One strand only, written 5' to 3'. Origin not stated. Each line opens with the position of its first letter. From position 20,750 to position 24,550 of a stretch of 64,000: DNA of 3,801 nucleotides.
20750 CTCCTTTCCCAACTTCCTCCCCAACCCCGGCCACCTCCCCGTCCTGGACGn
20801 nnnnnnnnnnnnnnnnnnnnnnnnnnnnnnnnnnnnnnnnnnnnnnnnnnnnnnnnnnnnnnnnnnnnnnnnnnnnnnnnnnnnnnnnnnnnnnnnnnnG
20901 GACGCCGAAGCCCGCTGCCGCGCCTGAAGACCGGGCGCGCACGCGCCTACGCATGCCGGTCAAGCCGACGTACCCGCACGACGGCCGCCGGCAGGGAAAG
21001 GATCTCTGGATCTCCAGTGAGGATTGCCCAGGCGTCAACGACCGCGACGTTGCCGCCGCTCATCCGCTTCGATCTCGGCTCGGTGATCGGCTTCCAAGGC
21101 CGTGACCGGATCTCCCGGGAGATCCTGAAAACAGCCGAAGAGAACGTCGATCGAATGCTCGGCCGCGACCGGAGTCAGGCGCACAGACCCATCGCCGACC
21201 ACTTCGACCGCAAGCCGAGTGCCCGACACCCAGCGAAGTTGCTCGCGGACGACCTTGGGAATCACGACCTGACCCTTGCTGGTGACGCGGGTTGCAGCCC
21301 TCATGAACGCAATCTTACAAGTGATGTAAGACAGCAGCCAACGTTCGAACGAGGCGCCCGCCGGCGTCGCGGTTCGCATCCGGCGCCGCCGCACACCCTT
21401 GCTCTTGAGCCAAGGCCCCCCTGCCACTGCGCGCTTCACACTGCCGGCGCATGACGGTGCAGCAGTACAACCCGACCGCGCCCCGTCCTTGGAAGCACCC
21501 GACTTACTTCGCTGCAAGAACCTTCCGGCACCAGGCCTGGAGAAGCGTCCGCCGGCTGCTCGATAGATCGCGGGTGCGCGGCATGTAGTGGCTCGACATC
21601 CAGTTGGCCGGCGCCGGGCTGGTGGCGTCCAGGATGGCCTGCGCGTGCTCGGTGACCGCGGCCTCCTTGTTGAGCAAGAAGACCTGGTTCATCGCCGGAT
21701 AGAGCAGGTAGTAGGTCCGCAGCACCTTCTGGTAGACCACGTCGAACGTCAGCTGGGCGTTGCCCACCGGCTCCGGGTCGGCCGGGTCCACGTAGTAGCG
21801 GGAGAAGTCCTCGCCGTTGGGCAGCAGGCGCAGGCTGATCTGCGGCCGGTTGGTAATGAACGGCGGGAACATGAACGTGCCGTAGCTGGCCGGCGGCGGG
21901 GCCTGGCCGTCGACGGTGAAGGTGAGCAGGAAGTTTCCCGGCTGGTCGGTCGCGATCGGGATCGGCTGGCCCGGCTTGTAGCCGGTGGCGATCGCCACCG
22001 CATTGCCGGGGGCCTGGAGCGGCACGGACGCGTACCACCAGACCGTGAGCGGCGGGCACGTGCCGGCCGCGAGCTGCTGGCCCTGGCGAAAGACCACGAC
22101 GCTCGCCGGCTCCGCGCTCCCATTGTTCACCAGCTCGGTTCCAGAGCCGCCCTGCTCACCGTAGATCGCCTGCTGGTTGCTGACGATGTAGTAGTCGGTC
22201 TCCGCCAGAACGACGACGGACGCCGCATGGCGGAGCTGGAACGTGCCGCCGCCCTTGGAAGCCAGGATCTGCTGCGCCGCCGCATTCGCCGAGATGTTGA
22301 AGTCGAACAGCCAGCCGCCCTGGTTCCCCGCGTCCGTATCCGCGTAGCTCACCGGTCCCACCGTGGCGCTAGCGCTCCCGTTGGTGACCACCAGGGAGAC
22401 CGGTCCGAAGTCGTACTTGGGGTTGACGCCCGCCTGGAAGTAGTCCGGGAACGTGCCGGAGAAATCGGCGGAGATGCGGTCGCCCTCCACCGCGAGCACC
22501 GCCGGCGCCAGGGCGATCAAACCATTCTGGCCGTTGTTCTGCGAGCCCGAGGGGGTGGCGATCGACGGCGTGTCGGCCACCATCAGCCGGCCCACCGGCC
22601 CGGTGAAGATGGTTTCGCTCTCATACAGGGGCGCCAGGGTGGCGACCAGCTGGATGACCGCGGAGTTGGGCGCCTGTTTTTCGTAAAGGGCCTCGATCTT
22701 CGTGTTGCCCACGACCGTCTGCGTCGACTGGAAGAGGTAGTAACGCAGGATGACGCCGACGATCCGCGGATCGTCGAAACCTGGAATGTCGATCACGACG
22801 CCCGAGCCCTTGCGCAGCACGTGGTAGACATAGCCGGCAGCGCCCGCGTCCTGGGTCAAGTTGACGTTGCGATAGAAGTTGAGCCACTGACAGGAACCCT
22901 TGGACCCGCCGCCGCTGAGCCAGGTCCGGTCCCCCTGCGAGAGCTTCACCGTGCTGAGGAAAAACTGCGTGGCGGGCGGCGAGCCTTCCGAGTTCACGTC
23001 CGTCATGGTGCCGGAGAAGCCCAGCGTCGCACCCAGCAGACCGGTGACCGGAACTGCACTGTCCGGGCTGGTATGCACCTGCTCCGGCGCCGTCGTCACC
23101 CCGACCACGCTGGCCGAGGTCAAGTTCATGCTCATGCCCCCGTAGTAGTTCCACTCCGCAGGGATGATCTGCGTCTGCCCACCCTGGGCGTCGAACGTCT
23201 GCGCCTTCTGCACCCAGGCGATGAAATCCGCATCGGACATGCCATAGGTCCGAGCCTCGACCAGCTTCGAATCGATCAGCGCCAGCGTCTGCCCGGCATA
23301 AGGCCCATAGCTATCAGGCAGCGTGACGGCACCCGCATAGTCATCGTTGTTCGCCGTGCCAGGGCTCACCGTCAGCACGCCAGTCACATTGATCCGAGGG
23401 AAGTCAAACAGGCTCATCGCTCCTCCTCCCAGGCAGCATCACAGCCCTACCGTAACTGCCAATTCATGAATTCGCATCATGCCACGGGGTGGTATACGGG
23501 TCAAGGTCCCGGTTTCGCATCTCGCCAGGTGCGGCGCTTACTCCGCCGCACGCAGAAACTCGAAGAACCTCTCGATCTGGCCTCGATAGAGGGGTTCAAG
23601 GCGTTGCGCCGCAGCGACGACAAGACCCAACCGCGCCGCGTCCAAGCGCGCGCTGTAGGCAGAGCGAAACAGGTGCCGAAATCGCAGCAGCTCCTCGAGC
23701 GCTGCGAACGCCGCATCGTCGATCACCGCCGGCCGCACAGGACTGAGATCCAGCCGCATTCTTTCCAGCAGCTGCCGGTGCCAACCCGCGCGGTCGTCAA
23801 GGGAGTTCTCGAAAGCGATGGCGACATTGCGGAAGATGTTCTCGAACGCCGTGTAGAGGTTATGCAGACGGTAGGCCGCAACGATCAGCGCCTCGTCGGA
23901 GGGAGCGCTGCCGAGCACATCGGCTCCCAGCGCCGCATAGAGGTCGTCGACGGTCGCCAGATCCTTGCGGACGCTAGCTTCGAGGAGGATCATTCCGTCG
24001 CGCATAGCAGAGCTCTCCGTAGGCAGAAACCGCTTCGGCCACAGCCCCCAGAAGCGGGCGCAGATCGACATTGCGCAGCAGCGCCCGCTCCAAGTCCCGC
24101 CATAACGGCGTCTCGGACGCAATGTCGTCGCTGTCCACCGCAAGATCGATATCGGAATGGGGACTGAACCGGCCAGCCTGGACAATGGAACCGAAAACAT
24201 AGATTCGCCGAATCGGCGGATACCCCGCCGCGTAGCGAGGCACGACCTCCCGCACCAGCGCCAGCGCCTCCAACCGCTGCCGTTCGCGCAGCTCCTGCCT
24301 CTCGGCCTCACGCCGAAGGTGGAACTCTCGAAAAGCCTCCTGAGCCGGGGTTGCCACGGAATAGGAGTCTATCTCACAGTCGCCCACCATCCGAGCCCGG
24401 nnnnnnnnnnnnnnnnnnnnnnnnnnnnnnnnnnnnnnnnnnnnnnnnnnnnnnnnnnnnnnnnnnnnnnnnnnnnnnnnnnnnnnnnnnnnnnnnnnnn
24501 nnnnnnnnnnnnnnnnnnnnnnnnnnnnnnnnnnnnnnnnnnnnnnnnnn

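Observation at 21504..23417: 637-aa ORF with no detectable domain but clean high-GC coding signature and an exceptionally strong RBS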

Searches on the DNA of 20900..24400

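Call 70: search_rna_families(source=window, start=20900, end=24400, threshold=evalue, max_evalue=1)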
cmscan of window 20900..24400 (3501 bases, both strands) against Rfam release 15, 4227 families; matches with E-value up to 1: 0.
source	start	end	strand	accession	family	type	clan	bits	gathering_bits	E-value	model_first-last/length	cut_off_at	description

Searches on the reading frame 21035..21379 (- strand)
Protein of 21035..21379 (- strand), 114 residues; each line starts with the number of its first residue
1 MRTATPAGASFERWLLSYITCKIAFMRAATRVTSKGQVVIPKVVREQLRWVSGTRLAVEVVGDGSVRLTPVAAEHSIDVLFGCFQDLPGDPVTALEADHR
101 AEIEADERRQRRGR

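Call 85: search_protein_families(library=padloc, proteins=[window:21035-21379:-], max_evalue=0.01)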
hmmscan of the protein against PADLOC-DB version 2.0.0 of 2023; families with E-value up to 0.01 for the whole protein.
window:21035-21379:- (114 aa): 0 families
